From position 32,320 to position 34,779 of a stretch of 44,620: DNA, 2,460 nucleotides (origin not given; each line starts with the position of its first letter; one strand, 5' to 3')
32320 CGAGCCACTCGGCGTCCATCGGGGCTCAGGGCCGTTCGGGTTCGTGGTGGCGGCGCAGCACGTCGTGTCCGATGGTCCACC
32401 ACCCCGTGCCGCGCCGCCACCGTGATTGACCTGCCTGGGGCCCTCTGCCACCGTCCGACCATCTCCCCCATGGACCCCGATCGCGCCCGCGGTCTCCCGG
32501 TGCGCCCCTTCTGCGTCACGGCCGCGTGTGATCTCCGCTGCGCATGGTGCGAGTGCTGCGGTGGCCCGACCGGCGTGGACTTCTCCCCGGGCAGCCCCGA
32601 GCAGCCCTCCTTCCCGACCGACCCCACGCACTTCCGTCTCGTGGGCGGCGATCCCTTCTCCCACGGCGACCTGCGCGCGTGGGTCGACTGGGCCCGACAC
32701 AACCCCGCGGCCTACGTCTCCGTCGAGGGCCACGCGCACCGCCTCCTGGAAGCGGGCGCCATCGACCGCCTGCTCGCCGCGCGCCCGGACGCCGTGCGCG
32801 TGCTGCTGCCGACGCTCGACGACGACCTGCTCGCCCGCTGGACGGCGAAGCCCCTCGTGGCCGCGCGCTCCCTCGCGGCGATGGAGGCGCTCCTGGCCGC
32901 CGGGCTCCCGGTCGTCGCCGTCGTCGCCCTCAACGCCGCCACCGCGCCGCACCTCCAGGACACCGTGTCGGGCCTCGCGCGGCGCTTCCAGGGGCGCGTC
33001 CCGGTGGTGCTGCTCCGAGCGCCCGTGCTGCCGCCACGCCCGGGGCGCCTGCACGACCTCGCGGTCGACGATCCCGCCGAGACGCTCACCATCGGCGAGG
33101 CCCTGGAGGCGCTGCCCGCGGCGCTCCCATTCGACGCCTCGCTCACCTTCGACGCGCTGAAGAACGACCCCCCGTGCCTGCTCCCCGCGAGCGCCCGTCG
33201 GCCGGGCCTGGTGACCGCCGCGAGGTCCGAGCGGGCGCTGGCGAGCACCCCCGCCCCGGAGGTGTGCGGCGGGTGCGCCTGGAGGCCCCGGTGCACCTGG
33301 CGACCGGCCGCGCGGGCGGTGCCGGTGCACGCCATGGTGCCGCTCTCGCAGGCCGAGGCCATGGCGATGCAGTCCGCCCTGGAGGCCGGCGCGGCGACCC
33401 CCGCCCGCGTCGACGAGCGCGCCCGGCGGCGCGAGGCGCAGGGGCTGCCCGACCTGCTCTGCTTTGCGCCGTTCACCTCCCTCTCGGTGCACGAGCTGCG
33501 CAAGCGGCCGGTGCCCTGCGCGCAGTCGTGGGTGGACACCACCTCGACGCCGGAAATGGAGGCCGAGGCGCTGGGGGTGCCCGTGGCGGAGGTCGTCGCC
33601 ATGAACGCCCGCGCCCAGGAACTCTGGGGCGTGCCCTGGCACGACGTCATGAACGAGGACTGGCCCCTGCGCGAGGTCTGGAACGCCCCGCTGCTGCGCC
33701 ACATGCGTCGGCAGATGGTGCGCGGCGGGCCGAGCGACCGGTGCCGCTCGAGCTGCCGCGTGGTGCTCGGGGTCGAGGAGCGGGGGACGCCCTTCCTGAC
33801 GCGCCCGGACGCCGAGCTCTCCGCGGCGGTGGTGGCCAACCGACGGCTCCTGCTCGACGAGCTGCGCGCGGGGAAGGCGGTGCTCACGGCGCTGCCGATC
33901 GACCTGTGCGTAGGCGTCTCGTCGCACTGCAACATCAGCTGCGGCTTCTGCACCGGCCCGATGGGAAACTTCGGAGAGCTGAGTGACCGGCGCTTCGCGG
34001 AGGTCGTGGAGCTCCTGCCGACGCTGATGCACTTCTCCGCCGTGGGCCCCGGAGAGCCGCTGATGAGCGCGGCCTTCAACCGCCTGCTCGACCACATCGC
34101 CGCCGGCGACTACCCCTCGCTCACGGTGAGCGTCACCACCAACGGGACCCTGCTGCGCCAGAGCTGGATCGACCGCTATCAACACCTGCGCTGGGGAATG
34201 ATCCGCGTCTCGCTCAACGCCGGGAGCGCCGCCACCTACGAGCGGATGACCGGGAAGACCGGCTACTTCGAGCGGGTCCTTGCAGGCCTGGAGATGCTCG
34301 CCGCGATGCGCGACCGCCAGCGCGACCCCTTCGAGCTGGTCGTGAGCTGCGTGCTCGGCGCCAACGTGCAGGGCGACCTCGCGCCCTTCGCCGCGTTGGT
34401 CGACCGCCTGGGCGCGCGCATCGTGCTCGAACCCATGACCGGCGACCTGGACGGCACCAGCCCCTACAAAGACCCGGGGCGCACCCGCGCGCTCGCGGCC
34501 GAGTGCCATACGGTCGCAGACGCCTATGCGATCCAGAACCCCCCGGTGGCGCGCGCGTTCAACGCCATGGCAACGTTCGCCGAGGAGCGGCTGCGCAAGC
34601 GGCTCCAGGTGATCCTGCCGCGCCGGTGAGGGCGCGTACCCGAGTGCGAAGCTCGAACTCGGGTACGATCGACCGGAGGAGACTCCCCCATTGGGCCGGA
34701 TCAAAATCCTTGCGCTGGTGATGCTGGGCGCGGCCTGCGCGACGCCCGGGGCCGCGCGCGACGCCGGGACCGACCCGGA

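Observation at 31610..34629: Second PPCC-domain gene divergent from a second double radical-SAM gene; shared N-terminal module with the 1186-aa protein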

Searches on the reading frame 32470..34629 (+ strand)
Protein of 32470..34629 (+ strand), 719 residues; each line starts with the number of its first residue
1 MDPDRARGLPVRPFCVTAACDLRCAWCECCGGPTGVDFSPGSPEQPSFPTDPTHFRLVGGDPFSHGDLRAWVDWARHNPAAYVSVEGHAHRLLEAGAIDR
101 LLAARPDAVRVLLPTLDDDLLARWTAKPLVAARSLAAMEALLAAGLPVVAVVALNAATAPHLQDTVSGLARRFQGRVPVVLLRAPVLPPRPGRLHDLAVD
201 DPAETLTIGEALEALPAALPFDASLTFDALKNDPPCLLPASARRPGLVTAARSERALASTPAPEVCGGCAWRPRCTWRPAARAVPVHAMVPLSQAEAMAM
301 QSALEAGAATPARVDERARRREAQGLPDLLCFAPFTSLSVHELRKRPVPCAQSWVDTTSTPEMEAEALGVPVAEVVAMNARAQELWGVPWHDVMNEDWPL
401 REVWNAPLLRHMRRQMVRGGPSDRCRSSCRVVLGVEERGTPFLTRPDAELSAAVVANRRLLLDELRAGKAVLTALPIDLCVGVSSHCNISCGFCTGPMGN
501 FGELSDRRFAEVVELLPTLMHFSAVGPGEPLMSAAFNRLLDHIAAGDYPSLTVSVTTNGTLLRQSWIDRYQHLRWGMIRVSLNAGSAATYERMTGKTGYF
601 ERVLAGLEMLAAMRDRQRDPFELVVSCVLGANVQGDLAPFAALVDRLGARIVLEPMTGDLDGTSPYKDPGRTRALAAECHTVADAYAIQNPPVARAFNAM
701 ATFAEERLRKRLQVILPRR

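Call 6: search_protein_families(library=pfam, proteins=[window:32470-34629:+], max_evalue=0.1)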
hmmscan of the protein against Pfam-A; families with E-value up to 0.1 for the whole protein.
window:32470-34629:+ (719 aa): 1 family
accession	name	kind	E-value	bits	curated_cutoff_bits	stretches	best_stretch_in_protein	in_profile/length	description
PF04055.27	Radical_SAM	-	1.8e-17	64.4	29.5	2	484-612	4-138/166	Radical SAM superfamily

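Call 7: search_protein_families(library=ncbifam, proteins=[window:32470-34629:+], max_evalue=0.1)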
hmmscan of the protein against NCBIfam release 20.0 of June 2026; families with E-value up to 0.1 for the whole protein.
window:32470-34629:+ (719 aa): 35 families (the best 25 are shown)
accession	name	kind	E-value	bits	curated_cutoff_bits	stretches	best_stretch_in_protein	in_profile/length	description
TIGR02666.1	moaA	equivalog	7.3e-16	58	284.05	1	479-612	12-152/336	GTP 3',8-cyclase MoaA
NF033640.1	N_Twi_rSAM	subfamily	9.8e-14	51.2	170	2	509-604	163-262/398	twitch domain-containing radical SAM protein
TIGR02668.1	moaA_archaeal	equivalog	8e-13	48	325.25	1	479-609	12-142/303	GTP 3',8-cyclase MoaA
TIGR03962.1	mycofact_rSAM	equivalog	6e-12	45.4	265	1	475-657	10-186/339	mycofactocin radical SAM maturase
TIGR04317.1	W_rSAM_matur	equivalog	7.9e-09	35.1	380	1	479-652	6-179/349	tungsten cofactor oxidoreductase radical SAM maturase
NF001199.0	PRK00164.2-1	equivalog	2.3e-08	33.6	231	1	479-609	14-144/308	GTP 3',8-cyclase MoaA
TIGR03977.1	rSAM_pair_HxsC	equivalog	2.5e-08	33.1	267.9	1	483-613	31-165/292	His-Xaa-Ser system radical SAM maturase HxsC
TIGR04051.1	rSAM_NirJ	equivalog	2.7e-08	33.2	515.45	1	486-611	11-136/354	heme d1 biosynthesis radical SAM protein NirJ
TIGR04545.1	rSAM_ahbD_hemeb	equivalog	3.5e-07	30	500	1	483-612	6-136/339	heme b synthase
NF050035.1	rSAM_WgK_link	exception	4.2e-07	29.3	650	1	476-610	8-143/367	radical SAM/SPASM peptide maturase WgkB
TIGR04251.1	SCM_rSAM_ScmF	equivalog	6.3e-07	29.1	400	1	524-610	58-141/353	SynChlorMet cassette radical SAM/SPASM protein ScmF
TIGR04311.1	rSAM_Geo_metal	subfamily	6.8e-07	28.7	400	1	476-649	2-179/423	radical SAM/SPASM family putative metalloenzyme maturase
NF045574.1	sacti_mat_StsB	exception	1.1e-06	27.8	625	1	484-613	103-231/466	StsB family radical SAM/SPASM domain sactipeptide maturase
TIGR04054.1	rSAM_NirJ1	equivalog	1.2e-06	27.4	650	1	483-612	42-171/387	putative heme d1 biosynthesis radical SAM protein NirJ1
TIGR04053.2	TIGR04053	equivalog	1.4e-05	24.5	395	1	485-613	16-148/366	TIGR04053 family radical SAM/SPASM domain-containing protein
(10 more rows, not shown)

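Call 28: find_homologous_proteins(query=window:32470-34629:+, max_evalue=0.001)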
Query window:32470-34629:+ (719 aa): 22 proteins with E <= 0.001 among 8000 candidates.
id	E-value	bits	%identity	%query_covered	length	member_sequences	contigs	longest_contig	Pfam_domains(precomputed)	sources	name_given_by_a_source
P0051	0.0e+0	1513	92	100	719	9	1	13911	PF04055.28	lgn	-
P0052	0.0e+0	1459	87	100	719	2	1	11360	PF04055.28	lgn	-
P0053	0.0e+0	1396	86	99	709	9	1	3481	PF04055.28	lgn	-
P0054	0.0e+0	1106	69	100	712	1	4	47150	PF04055.28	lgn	-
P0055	6.3e-293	992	65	100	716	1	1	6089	PF04055.28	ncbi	-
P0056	7.1e-284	962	60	99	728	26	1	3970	PF04055.28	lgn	-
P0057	5.7e-280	949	61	99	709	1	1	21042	PF04055.28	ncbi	-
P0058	1.2e-279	948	62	100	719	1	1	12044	PF04055.28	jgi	jgi:MoaA/NifB/PqqE/SkfB family radical SAM enzyme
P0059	4.4e-272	923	61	100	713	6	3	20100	PF04055.28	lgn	-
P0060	9.5e-266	902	60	100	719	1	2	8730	PF04055.28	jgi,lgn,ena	-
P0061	3.6e-265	900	59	100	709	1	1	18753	PF04055.28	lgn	-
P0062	2.9e-198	679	48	99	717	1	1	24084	PF04055.28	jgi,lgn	jgi:molybdenum cofactor biosynthesis enzyme MoaA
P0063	3.5e-198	679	49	100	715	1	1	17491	PF04055.28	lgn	-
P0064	5.1e-197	675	48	100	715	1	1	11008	PF04055.28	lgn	-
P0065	2.3e-191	656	49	99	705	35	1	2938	PF04055.28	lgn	-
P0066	1.2e-190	654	48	99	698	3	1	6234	PF04055.28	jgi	jgi:molybdenum cofactor biosynthesis enzyme MoaA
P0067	6.6e-185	635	47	100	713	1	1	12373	PF04055.28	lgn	-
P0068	1.4e-181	624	47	99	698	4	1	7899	PF04055.28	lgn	-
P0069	5.5e-176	605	48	99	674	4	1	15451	PF04055.28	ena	-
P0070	2.6e-175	603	46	95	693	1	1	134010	PF04055.28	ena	-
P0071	1.9e-172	593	43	100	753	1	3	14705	PF04055.28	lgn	-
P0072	2.3e-164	567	44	98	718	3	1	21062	PF04055.28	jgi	jgi:MoaA/NifB/PqqE/SkfB family radical SAM enzyme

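Call 62: search_protein_families(library=padloc, proteins=[window:32470-34629:+], max_evalue=0.01)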
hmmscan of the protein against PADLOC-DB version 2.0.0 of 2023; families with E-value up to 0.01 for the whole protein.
window:32470-34629:+ (719 aa): 2 families
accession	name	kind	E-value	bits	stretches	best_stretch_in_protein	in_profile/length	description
PDLC02903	pVip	-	6.5e-10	36.9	1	483-641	6-158/257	Viperins not associated with kinases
PDLC02904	pVip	-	3.6e-07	28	1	484-593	10-118/262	Viperins associated with kinases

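Call 82: predict_structure(alignment_id=A1)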
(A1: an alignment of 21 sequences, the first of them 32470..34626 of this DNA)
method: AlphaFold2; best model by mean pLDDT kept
length: 719 residues; sequences in the alignment: 21
mean_pLDDT: 81.7   pTM: 0.74
mean pLDDT of the five models: 81.7, 81.2, 80.4, 79.3, 78.6
residues with pLDDT >= 90: 245; 70-90: 333; 50-70: 114; < 50: 27
segments of 3 or more residues with pLDDT < 50: 309-312, 427-435, 715-719
pLDDT, mean of each block of 10 residues (from residue 1): 63 91 83 87 84 89 92 90 92 87 93 94 91 96 93 91 96 93 80 62 78 88 86 85 79 56 78 77 68 89 68 61 77 83 57 54 77 87 70 69 83 79 52 55 87 96 92 93 68 56 74 93 78 87 93 89 89 91 89 85 92 81 90 90 92 76 82 94 91 90 85 51
secondary structure, 60 per line:
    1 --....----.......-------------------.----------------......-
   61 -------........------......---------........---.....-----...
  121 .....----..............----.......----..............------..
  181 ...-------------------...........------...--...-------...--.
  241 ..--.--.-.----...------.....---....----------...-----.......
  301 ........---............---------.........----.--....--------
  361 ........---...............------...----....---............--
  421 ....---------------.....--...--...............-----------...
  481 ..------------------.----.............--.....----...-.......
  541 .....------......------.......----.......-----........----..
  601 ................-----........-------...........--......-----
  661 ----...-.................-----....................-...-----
elements in order (helices of 4 or more, strands of 3 or more residues): H3-6 E11-17 E54-59 H68-75 E82-87 H97-104 E108-112 H118-125 H130-143 E148-154 H159-172 E179-183 H203-213 E225-227 H264-268 H294-308 H312-323 H333-336 E337-341 H349-352 H361-368 H372-386 H400-403 H407-418 H421-424 H440-444 H452-466 E478-482 H506-518 E521-525 H534-545 E552-557 H564-570 E575-581 H587-594 H599-616 E622-629 H637-647 E650-655 H669-685 H691-710

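Call 86: fold_search(model_id=the predicted structure, library=pdb)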
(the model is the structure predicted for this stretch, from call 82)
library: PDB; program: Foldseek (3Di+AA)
matches with E <= 10: 1239; with E <= 0.001: 64
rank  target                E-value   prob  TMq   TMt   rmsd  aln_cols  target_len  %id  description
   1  7vob                  5.3e-07  1.00  0.23  0.46   3.9       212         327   24  The crystal structure of a Radical SAM Enzyme BlsE involved in the Biosynthesis of Blasticidin S (released 2022-05-04)
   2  8hzv_C                7.7e-07  1.00  0.26  0.38  16.6       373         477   17  The crystal structure of a Radical SAM Enzyme DesII (released 2024-07-10)
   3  8hzv_B                2.0e-06  1.00  0.22  0.31  17.5       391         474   17  The crystal structure of a Radical SAM Enzyme DesII (released 2024-07-10)
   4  8hzy_A                2.7e-06  1.00  0.24  0.35  14.4       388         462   18  The crystal structure of a Radical SAM Enzyme DesII (released 2024-07-10)
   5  8hzv_D                5.5e-06  1.00  0.21  0.29  17.1       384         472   18  The crystal structure of a Radical SAM Enzyme DesII (released 2024-07-10)
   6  8hzy_B                7.1e-06  1.00  0.23  0.34  17.5       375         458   19  The crystal structure of a Radical SAM Enzyme DesII (released 2024-07-10)
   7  8hzv_A                8.8e-06  1.00  0.26  0.37  13.3       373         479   20  The crystal structure of a Radical SAM Enzyme DesII (released 2024-07-10)
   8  6y1x_A                2.0e-05  1.00  0.23  0.57   4.8       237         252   22  X-ray structure of the radical SAM protein NifB, a key nitrogenase maturating enzyme (released 2020-06-17)
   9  5v1t_A                3.3e-05  1.00  0.25  0.37   8.1       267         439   13  Crystal structure of Streptococcus suis SuiB bound to precursor peptide SuiA (released 2017-08-30)
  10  5v1q_B                4.5e-05  1.00  0.24  0.37   8.3       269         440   14  Crystal structure of Streptococcus suis SuiB (released 2017-08-30)
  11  7jma                  4.8e-05  1.00  0.20  0.59   4.2       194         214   21  Crystal structure of the apo form of Nitrogenase iron-molybdenum cofactor biosynthesis enzyme NifB from Methanothermobac (released 2020-10-28)
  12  5v1q_A                6.2e-05  1.00  0.24  0.37  10.7       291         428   13  Crystal structure of Streptococcus suis SuiB (released 2017-08-30)
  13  5vsl_A                6.9e-05  1.00  0.20  0.49   4.2       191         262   19  Crystal structure of viperin with bound [4Fe-4S] cluster and S-adenosylhomocysteine (SAH) (released 2017-06-14)
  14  2yx0                  6.9e-05  1.00  0.19  0.38   5.8       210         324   21  Crystal structure of P. horikoshii TYW1 (released 2007-10-30)
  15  7bi7_A                7.3e-05  1.00  0.22  0.50   5.5       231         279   21  An Unexpected P-Cluster like Intermediate En Route to the Nitrogenase FeMo-co (released 2021-03-10)
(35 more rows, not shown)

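Call 102: find_encoding_contigs(protein=P0070, flank=10000, max_places=1)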
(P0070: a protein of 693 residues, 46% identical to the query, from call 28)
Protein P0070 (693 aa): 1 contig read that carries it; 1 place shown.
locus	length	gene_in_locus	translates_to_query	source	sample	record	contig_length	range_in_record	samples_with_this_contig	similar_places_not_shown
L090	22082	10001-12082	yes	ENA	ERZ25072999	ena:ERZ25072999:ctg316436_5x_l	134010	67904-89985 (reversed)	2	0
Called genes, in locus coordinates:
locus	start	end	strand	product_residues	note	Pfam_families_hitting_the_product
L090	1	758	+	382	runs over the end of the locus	PF01073:3Beta_HSD, PF01370:Epimerase, PF04321:RmlD_sub_bind (weak), PF13460:NAD_binding_10, PF16363:GDP_Man_Dehyd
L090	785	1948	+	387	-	PF04055:Radical_SAM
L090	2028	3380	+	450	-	PF04055:Radical_SAM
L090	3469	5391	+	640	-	PF04055:Radical_SAM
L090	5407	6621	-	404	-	PF13186:SPASM (weak), PF04055:Radical_SAM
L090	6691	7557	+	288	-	-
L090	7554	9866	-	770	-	PF04055:Radical_SAM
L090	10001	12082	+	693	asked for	PF04055:Radical_SAM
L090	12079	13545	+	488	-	PF04055:Radical_SAM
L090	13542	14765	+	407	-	PF13186:SPASM (faint), PF04055:Radical_SAM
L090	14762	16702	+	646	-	PF01370:Epimerase (faint), PF04055:Radical_SAM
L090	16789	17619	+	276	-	PF00142:Fer4_NifH, PF01656:CbiA, PF02374:ArsA_ATPase (weak), PF10609:ParA (faint), PF13614:AAA_31 (weak)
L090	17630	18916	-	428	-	PF00148:Oxidored_nitro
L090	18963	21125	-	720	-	PF00148:Oxidored_nitro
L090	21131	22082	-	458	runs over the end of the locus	PF02310:B12-binding, PF04055:Radical_SAM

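Call 103: find_encoding_contigs(protein=P0062, flank=10000, max_places=1)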
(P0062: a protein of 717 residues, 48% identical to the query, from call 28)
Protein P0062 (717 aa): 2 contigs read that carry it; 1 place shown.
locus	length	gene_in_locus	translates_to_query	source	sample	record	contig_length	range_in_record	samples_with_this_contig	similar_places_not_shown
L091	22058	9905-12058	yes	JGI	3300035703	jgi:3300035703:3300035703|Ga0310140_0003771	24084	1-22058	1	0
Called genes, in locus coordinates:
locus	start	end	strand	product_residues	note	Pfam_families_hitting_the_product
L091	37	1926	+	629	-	PF21783:YNCE (weak), PF13360:PQQ_2 (faint), PF25174:Beta-prop_THOC3 (weak), PF10282:Lactonase (faint), PF08450:SGL (faint), PF23414:Beta-prop_EML_2 (weak), PF03150:CCP_MauG (faint), PF00034:Cytochrom_C (faint)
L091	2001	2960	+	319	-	-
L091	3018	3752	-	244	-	PF20260:PUA_4 (weak), PF04452:Methyltrans_RNA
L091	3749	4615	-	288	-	PF06325:PrmA, PF05175:MTS (weak), PF13847:Methyltransf_31 (weak), PF13649:Methyltransf_25 (weak)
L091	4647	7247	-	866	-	PF00675:Peptidase_M16, PF05193:Peptidase_M16_C, PF00675:Peptidase_M16, PF05193:Peptidase_M16_C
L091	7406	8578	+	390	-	PF04055:Radical_SAM, PF06969:HemN_C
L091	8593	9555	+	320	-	PF00561:Abhydrolase_1, PF12146:Hydrolase_4, PF12697:Abhydrolase_6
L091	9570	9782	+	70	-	-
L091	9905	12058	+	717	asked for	PF04055:Radical_SAM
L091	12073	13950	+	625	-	-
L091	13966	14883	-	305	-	PF03781:FGE-sulfatase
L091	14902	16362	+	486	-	PF01011:PQQ (faint), PF13360:PQQ_2 (weak)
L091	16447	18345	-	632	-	-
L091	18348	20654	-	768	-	PF17963:Big_9 (weak), PF00932:LTD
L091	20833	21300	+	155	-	-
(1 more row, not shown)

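Call 104: find_encoding_contigs(protein=P0072, flank=10000, max_places=1)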
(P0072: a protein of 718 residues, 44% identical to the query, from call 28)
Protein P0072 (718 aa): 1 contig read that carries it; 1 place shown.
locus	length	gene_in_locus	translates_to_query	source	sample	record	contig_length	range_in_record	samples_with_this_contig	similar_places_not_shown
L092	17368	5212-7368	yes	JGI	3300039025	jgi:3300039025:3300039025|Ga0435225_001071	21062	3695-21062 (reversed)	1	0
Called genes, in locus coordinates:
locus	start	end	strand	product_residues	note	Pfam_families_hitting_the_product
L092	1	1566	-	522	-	?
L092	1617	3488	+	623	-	-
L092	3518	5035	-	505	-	-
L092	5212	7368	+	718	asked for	PF04055:Radical_SAM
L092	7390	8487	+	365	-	PF13472:Lipase_GDSL_2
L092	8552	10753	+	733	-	PF27806:HxsD (faint), PF04055:Radical_SAM, PF00111:Fer2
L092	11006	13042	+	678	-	PF04055:Radical_SAM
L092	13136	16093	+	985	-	PF04055:Radical_SAM, PF01408:GFO_IDH_MocA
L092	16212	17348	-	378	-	-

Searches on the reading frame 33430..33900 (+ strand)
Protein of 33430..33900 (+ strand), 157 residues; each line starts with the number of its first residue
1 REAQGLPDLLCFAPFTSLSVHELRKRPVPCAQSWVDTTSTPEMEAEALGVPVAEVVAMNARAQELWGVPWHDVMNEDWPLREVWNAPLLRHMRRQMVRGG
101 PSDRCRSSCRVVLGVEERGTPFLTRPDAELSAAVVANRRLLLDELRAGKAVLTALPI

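Call 17: search_protein_families(library=ncbifam, proteins=[window:33430-33900:+], max_evalue=1)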
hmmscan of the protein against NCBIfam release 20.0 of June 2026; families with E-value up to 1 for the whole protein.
window:33430-33900:+ (157 aa): 1 family
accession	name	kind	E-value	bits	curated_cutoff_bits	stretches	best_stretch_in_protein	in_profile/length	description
NF033640.1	N_Twi_rSAM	subfamily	0.0011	18.1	170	1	10-107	4-68/398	twitch domain-containing radical SAM protein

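Call 18: search_protein_families(library=pfam, proteins=[window:33430-33900:+], max_evalue=1)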
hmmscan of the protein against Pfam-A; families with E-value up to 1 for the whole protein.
window:33430-33900:+ (157 aa): 1 family
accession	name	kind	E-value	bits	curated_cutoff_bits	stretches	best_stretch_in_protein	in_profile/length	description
PF05343.19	Peptidase_M42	-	0.25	10.8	23.2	1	21-65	79-123/292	M42 glutamyl aminopeptidase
